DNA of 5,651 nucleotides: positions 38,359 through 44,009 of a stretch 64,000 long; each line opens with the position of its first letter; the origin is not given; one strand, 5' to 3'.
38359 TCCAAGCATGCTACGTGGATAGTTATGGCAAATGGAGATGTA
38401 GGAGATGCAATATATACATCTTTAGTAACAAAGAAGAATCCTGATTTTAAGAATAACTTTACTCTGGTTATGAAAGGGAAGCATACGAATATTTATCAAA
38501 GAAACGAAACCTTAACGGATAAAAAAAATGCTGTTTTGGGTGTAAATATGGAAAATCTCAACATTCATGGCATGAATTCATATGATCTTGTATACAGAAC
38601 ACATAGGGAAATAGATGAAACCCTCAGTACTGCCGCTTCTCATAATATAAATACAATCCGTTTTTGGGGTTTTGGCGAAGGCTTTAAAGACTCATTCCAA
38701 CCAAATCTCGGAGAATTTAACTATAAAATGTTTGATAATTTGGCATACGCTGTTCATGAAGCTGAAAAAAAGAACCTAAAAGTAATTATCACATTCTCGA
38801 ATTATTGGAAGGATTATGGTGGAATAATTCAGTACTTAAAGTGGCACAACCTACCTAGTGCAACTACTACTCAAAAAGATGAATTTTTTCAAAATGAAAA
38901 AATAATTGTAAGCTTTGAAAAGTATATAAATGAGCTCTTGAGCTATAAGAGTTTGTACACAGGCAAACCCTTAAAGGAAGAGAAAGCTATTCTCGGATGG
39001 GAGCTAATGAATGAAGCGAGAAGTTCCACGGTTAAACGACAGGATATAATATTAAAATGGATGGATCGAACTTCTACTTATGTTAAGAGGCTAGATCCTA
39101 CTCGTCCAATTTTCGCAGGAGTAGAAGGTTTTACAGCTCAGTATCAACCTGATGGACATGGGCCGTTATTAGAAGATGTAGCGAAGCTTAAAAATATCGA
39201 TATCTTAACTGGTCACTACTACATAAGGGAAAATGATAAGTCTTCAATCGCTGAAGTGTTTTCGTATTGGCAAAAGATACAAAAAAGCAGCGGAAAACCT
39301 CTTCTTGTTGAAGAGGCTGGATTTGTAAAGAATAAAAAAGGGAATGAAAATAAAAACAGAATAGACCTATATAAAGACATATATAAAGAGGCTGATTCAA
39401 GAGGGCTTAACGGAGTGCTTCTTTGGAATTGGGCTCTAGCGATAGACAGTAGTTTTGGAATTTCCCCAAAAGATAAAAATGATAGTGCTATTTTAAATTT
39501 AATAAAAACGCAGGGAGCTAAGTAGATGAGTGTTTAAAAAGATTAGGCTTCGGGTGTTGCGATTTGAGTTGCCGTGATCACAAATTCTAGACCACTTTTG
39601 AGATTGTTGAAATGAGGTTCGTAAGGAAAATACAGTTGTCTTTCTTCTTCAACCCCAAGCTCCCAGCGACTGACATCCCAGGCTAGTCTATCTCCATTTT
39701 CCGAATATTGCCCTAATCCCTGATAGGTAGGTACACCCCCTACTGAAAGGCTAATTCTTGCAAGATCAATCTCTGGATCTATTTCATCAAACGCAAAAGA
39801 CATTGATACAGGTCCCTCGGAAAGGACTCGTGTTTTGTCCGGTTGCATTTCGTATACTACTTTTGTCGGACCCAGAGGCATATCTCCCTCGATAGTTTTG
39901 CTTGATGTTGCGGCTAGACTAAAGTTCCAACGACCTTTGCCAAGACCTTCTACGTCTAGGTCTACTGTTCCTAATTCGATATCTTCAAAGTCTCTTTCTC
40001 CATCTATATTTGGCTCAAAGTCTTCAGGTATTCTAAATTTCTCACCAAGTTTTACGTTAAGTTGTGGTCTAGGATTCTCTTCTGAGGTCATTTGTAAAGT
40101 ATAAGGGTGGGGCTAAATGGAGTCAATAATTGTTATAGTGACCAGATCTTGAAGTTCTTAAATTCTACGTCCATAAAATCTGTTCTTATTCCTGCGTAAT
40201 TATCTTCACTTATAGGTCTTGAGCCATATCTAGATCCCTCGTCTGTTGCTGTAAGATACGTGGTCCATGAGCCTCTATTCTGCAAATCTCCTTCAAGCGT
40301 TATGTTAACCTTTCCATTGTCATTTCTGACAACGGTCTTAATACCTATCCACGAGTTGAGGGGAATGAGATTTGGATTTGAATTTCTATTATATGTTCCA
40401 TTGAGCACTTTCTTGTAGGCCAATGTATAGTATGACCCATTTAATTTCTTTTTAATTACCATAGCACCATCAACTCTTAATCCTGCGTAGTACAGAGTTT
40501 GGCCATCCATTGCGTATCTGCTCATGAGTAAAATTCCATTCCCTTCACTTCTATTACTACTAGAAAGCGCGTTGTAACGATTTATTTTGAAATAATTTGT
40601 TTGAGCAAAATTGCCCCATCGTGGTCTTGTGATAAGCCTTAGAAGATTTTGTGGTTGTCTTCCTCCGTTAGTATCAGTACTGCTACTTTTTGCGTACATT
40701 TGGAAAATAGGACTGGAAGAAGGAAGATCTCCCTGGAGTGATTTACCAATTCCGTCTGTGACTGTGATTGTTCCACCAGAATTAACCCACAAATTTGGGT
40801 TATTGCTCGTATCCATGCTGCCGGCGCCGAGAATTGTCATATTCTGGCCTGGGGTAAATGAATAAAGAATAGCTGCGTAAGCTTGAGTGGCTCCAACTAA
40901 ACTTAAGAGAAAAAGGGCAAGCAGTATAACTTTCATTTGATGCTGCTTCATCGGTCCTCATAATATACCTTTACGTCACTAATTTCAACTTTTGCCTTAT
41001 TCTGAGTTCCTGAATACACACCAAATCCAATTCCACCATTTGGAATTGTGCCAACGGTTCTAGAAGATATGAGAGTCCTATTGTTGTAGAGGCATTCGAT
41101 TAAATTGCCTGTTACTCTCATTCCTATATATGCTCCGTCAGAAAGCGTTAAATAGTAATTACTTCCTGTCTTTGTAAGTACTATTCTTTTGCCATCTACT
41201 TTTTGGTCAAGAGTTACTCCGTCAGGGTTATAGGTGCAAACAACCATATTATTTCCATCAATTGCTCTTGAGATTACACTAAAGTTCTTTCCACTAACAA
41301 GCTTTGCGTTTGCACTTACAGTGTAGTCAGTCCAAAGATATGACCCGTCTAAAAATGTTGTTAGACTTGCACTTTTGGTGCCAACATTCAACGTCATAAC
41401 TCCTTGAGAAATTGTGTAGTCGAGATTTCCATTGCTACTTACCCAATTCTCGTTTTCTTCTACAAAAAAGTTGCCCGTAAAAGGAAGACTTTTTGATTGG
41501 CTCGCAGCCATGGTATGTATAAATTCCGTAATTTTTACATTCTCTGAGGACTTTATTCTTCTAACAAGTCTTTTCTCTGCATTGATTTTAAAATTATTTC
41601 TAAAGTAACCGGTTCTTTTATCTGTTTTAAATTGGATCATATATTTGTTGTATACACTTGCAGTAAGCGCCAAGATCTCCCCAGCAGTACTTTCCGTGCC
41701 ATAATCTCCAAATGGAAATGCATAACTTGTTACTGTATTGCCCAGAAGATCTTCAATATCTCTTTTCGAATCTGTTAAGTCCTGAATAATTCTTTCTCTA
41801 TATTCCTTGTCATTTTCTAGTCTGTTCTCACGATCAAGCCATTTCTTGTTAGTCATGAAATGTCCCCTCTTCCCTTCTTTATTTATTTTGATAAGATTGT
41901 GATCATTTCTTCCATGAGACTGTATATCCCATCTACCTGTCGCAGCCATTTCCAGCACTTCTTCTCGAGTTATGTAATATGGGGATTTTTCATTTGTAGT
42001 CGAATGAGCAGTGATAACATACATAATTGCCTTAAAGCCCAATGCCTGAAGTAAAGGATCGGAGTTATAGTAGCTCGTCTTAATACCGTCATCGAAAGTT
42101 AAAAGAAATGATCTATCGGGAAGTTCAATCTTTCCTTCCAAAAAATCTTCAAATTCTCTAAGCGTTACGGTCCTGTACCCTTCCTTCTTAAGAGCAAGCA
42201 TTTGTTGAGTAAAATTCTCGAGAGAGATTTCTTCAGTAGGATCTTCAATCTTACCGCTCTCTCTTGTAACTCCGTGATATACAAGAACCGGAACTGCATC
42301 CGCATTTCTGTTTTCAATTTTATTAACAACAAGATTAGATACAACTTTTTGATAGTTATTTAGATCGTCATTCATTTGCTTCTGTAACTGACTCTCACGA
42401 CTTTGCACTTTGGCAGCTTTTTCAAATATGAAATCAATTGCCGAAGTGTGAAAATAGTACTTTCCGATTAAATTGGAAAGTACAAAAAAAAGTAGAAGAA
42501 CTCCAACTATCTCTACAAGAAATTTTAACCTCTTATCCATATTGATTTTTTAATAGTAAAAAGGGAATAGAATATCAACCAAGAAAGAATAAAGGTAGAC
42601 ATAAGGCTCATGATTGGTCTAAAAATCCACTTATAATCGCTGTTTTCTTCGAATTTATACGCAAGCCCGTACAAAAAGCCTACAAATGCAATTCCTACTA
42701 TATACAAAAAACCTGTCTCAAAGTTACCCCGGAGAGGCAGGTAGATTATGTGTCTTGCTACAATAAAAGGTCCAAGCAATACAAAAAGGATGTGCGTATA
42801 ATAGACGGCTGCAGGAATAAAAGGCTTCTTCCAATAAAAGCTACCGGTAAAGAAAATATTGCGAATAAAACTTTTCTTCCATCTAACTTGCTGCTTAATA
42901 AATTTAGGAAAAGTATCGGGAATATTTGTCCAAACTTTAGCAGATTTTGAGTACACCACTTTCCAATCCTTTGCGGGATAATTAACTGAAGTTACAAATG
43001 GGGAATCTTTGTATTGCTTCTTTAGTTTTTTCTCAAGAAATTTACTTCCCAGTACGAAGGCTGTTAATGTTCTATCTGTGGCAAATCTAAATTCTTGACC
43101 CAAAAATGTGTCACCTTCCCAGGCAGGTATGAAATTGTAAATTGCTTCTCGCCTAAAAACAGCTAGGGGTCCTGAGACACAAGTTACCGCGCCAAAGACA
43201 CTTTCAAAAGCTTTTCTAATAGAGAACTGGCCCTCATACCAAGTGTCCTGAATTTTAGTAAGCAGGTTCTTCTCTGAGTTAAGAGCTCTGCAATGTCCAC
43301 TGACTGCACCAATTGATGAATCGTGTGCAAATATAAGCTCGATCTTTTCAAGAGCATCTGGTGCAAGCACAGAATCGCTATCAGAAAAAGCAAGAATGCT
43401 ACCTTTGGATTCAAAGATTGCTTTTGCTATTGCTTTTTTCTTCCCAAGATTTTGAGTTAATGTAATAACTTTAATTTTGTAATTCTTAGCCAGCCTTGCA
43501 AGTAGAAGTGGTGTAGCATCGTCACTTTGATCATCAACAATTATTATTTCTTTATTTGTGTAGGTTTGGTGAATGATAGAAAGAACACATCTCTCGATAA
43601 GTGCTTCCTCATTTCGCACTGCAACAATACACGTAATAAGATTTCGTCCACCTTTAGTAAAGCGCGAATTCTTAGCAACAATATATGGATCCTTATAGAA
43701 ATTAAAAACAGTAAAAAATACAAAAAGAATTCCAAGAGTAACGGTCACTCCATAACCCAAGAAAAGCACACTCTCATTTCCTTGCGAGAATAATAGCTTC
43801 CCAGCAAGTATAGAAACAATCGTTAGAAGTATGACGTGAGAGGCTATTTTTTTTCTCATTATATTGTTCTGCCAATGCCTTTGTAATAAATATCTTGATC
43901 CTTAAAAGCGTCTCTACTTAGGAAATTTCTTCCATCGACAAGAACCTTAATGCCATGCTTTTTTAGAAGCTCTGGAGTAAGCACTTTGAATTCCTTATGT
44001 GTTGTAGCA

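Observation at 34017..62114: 28-kb envelope glycan / protein-glycosylation cluster built from three sets of paralogs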

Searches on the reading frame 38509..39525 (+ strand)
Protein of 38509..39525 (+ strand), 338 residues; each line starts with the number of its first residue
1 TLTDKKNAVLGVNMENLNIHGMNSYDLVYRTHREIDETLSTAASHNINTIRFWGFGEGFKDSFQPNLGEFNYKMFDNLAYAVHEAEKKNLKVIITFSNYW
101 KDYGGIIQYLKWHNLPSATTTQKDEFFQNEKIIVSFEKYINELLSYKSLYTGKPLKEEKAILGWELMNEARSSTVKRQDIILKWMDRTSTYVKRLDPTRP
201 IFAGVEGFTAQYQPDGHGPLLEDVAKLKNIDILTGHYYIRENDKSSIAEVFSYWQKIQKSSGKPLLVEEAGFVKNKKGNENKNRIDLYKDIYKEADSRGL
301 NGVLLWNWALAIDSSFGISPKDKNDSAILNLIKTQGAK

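Call 30: search_protein_families(library=pfam, proteins=[window:38509-39525:+], max_evalue=1)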
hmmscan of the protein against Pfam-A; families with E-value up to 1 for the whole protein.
window:38509-39525:+ (338 aa): 1 family
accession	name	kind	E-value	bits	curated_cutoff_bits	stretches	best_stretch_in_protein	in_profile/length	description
PF09674.15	DUF2400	-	0.097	13.1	25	1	90-189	78-154/225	Protein of unknown function (DUF2400)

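Call 31: search_solved_structures(query=window:38509-39525:+, max_evalue=1)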
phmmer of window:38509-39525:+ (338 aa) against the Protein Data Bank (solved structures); distinct sequences matched with E-value up to 1: 18.
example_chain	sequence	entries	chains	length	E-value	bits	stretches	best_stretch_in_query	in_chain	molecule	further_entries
3pz9_A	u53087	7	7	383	6.4e-34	121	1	15-306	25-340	Mannan endo-1,4-beta-mannosidase. Glycosyl Hydrolase family 5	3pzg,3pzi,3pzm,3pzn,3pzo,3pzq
6tn6_A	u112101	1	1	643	3.1e-33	118.7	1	14-292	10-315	Mannan endo-1,4-beta-mannosidase. Glycosyl Hydrolase family 5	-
8gf3_A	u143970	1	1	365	3.6e-31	111.9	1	14-275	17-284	GH5 Mannanase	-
9m20_A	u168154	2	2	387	5.3e-31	111.4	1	12-307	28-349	mannan endo-1,4-beta-mannosidase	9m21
1rh9_A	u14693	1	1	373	4.9e-25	91.8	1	11-292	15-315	endo-beta-mannanase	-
4qp0_A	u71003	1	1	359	1.1e-20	77.5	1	19-272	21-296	Endo-beta-mannanase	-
3ziz_A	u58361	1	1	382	1.9e-20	76.7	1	20-310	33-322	GH5 ENDO-BETA-1,4-MANNANASE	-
3wh9_A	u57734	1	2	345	8.1e-19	71.4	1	19-280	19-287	Endo-beta-1,4-mannanase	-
31ao_A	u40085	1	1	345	1.9e-18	70.1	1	19-281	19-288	Probable mannan endo-1,4-beta-mannosidase A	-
1qno_A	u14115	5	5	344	5.6e-18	68.6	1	21-309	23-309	ENDO-1,4-B-D-MANNANASE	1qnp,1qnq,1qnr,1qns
3wfl_A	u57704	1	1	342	1.2e-16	64.2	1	21-277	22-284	beta-mannanase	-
1uuq_A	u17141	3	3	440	4.7e-16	62.3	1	58-259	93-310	MANNOSYL-OLIGOSACCHARIDE GLUCOSIDASE | MAN5A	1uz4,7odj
4awe_A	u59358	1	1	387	3.8e-11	46.1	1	81-307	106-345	ENDO-BETA-D-1,4-MANNANASE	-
4lyr_A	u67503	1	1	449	3.8e-10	42.8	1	42-216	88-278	Exo-beta-1,4-mannosidase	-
4lyp_A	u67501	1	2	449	4.2e-10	42.7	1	42-236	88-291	Exo-beta-1,4-mannosidase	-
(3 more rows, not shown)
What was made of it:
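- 38509..39525 (+): Operon 1: GH5 endo-beta-1,4-mannanase-like domain fused to B1. The top 17 of 18 PDB hits are mannanases or mannosidases, best 3pz9 at 6e-34 (call 31).
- On GH5 (beta-mannanase-type): 36919 residues 531-868 match 3pz9 at 6e-34, and the top 17 of 18 hits are mannan-active (call 31).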

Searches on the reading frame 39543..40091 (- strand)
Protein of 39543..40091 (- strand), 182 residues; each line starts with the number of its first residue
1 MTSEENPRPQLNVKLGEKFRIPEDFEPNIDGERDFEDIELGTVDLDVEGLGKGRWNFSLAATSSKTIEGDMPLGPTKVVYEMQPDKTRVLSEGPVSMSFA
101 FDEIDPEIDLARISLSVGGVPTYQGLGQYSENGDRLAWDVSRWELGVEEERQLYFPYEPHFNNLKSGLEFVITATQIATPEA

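Call 4: search_protein_families(library=pfam, proteins=[window:39543-40091:-], max_evalue=0.01)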
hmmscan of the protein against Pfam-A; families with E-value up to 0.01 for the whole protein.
window:39543-40091:- (182 aa): 0 families

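Call 7: search_protein_families(library=ncbifam, proteins=[window:39543-40091:-], max_evalue=0.01)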
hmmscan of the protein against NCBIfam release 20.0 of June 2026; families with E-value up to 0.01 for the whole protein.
window:39543-40091:- (182 aa): 0 families

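Call 30: search_protein_families(library=pfam, proteins=[window:39543-40091:-], max_evalue=1)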
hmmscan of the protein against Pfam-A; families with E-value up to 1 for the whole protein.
window:39543-40091:- (182 aa): 0 families

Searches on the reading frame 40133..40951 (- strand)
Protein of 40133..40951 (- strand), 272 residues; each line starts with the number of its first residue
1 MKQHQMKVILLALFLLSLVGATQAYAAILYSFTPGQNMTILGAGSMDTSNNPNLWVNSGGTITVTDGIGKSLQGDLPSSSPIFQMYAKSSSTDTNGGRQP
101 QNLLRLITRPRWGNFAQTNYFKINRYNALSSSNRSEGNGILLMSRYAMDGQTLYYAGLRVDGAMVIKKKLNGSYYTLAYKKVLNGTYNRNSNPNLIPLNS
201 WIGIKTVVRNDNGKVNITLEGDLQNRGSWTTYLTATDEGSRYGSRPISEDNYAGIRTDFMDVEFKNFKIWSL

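Call 4: search_protein_families(library=pfam, proteins=[window:40133-40951:-], max_evalue=0.01)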
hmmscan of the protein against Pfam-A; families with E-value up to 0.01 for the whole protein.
window:40133-40951:- (272 aa): 0 families

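Call 7: search_protein_families(library=ncbifam, proteins=[window:40133-40951:-], max_evalue=0.01)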
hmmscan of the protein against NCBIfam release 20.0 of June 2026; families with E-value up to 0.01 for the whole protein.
window:40133-40951:- (272 aa): 0 families

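Call 30: search_protein_families(library=pfam, proteins=[window:40133-40951:-], max_evalue=1)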
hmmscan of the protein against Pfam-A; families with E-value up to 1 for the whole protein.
window:40133-40951:- (272 aa): 0 families

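Call 34: search_solved_structures(query=window:40133-40951:-, max_evalue=1)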
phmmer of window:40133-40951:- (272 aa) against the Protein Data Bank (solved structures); distinct sequences matched with E-value up to 1: 2.
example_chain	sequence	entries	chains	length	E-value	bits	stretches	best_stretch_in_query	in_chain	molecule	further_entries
7qep_C7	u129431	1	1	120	0.75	12.3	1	161-189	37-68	40S ribosomal protein S17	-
8alk_A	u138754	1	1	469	0.87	12.1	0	39-119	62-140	Phosphocholine hydrolase Lem3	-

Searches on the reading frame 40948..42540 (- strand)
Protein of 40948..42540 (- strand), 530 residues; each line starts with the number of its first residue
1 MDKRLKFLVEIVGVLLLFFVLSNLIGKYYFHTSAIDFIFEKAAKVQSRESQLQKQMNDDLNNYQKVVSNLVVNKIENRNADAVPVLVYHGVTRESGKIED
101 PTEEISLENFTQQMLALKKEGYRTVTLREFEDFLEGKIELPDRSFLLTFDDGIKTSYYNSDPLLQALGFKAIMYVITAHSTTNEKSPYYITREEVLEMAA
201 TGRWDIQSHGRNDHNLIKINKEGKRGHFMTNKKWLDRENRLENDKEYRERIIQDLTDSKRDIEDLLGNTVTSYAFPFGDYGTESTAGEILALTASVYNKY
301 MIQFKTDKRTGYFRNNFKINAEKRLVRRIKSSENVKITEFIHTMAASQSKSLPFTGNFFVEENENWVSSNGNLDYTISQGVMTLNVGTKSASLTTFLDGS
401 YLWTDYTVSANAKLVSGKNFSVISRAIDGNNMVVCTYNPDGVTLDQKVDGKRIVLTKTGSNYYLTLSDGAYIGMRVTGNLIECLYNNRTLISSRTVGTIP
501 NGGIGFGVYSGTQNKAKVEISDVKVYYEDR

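Call 4: search_protein_families(library=pfam, proteins=[window:40948-42540:-], max_evalue=0.01)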
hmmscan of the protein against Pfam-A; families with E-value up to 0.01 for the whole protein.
window:40948-42540:- (530 aa): 1 family
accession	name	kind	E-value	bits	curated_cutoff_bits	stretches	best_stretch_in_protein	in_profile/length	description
PF01522.26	Polysacc_deac_1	-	2.1e-16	60.5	23.1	1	139-284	3-112/124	Polysaccharide deacetylase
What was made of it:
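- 40948..42540 (-): Operon 2: CE4 polysaccharide deacetylase (PgaB-like) with an uncharacterised C-terminal domain. Polysacc_deac_1 2e-16 (call 4).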

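Call 7: search_protein_families(library=ncbifam, proteins=[window:40948-42540:-], max_evalue=0.01)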
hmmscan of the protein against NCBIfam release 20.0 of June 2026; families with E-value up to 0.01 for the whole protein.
window:40948-42540:- (530 aa): 4 families
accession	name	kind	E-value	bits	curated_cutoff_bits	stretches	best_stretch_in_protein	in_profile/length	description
TIGR03938.2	deacetyl_PgaB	equivalog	1.8e-32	112.4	321.9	1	84-285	4-217/621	poly-beta-1,6-N-acetyl-D-glucosamine N-deacetylase PgaB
NF011177.0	PRK14582.1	equivalog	1.6e-22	79.6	923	1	84-281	50-256/671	poly-beta-1,6-N-acetyl-D-glucosamine N-deacetylase PgaB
TIGR03933.1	PIA_icaB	equivalog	6.9e-14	52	248.35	1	105-222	35-152/245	intercellular adhesin biosynthesis polysaccharide N-deacetylase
NF011176.0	PRK14581.1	equivalog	6.1e-12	44.5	1091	1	83-350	49-311/673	poly-beta-1,6-N-acetyl-D-glucosamine N-deacetylase PgaB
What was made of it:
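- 40948..42540 (-): PgaB 1.8e-32 (call 7).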

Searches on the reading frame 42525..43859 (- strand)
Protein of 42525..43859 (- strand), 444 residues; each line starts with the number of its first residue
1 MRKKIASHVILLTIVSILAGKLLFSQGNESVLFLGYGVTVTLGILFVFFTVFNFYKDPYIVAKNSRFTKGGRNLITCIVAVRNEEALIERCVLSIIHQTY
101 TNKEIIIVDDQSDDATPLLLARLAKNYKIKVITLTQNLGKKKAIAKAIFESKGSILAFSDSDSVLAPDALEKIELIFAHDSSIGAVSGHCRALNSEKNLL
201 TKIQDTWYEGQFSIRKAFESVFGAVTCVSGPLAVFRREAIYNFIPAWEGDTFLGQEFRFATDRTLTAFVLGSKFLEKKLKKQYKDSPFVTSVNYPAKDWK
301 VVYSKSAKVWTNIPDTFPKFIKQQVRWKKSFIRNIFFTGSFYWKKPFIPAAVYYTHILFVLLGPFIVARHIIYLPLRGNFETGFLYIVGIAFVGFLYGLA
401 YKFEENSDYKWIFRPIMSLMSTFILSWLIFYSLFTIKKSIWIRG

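Call 4: search_protein_families(library=pfam, proteins=[window:42525-43859:-], max_evalue=0.01)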
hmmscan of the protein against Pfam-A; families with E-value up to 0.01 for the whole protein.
window:42525-43859:- (444 aa): 7 families
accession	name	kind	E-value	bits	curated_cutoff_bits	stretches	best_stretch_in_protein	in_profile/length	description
PF00535.33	Glycos_transf_2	-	7.9e-29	101.2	23.3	1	77-240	2-164/168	Glycosyl transferase family 2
PF13641.12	Glyco_tranf_2_3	-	1.7e-20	74.5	27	1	75-328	3-228/230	Glycosyltransferase like family 2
PF03142.21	Chitin_synth_2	-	1.9e-16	60.3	27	1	156-336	205-379/527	Chitin synthase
PF13632.12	Glyco_trans_2_3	-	1.8e-09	38.2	27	1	160-242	6-86/198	Glycosyl transferase family group 2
PF13506.12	Glyco_transf_21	-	4.1e-05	23.6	21.7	0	140-240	18-114/174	Glycosyl transferase family 21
PF13704.12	Glyco_tranf_2_4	-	0.0054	17.6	27.5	1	82-149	1-66/98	Glycosyl transferase family 2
PF10111.15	Glyco_tranf_2_2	-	0.0061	16.5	27.3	1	77-175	2-104/276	Glycosyltransferase like family 2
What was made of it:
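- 42525..43859 (-): Operon 2: second synthase-type GT2 (NodC/PgaC/chitin-synthase-like). Chitin_synth_2 2e-16 (call 4).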

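Call 7: search_protein_families(library=ncbifam, proteins=[window:42525-43859:-], max_evalue=0.01)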
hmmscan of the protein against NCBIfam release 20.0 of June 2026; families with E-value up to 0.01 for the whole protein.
window:42525-43859:- (444 aa): 26 families (the best 25 are shown)
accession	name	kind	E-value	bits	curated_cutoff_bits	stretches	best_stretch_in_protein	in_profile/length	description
TIGR04242.1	nodulat_NodC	equivalog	1.8e-36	126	550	1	75-274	50-252/395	chitooligosaccharide synthase NodC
TIGR03937.1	PgaC_IcaA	equivalog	2.2e-33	115.8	422.3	2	58-250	30-221/407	poly-beta-1,6-N-acetyl-D-glucosamine synthase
TIGR03111.1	glyc2_xrt_Gpos1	hypoth_equivalog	3.6e-20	72.2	363.95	1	71-241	47-228/439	TIGR03111 family XrtG-associated glycosyltransferase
NF047683.1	TeichurnBiosyTuaG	equivalog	3.4e-17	62.9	400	1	72-178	5-111/252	teichuronic acid biosynthesis protein TuaG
TIGR03965.1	mycofact_glyco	equivalog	7.9e-14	51.4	280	1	72-206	73-207/467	mycofactocin biosynthesis glycosyltransferase MftF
NF007482.0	PRK10073.1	equivalog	1.3e-12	47.4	423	1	73-173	6-106/334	glycosyltransferase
NF041875.1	EPS_EpsD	equivalog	1.2e-10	41.3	370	1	77-172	3-99/325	exopolysaccharide biosynthesis glycosyltransferase EpsD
NF053739.1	GlytfEpsEBac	equivalog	7.8e-10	38.2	450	1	76-173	4-103/265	glycosyltransferase EpsE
TIGR04283.1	glyco_like_mftF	equivalog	2.2e-09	37.2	182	1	75-182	1-102/221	TIGR04283 family arsenosugar biosynthesis glycosyltransferase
NF050050.1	ProtGlycPglI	equivalog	1.8e-08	34.1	500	1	75-190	4-119/306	GalNAc(5)-diNAcBac-PP-undecaprenol beta-1,3-glucosyltransferase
TIGR03469.1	HpnB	hypoth_equivalog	1.8e-08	33.8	379.25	1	45-129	13-101/386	hopene-associated glycosyltransferase HpnB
NF038299.1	EPS_HpsN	equivalog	2.8e-08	33.1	425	1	75-190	3-119/317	hormogonium polysaccharide biosynthesis glycosyltransferase HpsN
NF047588.1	GlcsyltransPgfSStrep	equivalog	7.1e-07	28.7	500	1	75-199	3-129/308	glycosyltransferase PgfS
NF038302.1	EPS_HpsE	equivalog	2.3e-06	26.8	300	1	96-191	27-125/307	hormogonium polysaccharide biosynthesis glycosyltransferase HpsE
NF041394.1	GtaseAglG_Halo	equivalog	2.5e-06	27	440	1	76-189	7-118/304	glucosyl-dolichyl phosphate glucuronosyltransferase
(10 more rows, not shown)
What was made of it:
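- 42525..43859 (-): NodC 2e-36 and PgaC 2e-33 (call 7).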
